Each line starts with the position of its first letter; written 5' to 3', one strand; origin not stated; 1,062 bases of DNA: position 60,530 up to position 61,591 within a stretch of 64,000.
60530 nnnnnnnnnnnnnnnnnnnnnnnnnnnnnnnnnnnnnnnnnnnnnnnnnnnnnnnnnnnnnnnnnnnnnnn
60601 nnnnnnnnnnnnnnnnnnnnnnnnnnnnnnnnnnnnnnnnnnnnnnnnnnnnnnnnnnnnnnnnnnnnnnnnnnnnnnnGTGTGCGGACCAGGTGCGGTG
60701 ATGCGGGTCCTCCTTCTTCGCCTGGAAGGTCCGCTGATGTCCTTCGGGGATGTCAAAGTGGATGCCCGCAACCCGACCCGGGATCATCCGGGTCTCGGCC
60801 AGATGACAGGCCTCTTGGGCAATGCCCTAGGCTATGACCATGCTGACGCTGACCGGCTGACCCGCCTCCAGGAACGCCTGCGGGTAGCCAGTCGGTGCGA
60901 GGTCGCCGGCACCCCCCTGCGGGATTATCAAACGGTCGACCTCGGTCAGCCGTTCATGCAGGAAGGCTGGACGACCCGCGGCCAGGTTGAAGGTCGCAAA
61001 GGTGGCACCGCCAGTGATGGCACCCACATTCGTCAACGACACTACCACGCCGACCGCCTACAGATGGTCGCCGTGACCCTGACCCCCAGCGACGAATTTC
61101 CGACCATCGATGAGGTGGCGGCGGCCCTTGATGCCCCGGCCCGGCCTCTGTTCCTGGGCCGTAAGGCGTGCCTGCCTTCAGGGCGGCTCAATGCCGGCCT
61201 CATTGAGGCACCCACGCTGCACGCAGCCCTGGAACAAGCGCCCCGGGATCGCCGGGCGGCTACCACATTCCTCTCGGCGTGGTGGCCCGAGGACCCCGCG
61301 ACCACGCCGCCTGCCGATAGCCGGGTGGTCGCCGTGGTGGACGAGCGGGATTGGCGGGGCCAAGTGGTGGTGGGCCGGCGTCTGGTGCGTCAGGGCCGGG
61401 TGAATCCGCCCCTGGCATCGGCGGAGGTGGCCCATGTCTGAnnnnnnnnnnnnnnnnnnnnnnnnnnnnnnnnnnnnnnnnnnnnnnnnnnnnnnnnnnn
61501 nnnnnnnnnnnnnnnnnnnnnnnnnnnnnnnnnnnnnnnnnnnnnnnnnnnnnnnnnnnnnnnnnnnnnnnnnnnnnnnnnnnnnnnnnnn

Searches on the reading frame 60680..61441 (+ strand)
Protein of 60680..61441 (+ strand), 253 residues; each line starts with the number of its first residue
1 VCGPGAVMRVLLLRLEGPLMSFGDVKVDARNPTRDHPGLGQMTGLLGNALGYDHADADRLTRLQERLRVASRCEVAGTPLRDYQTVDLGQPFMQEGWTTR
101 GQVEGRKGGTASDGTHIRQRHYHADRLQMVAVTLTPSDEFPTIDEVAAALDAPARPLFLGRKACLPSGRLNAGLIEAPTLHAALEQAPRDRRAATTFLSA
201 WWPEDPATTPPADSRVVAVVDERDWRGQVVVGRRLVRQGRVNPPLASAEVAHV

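Call 77: search_protein_families(library=pfam, max_evalue=0.001, proteins=[window:60680-61441:+])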
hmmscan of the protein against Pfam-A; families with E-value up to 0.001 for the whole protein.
window:60680-61441:+ (253 aa): 1 family
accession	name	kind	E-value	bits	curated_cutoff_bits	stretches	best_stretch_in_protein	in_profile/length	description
PF09704.15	Cas_Cas5d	-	6.9e-32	111.6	23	1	10-236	1-216/217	CRISPR-associated protein (Cas_Cas5)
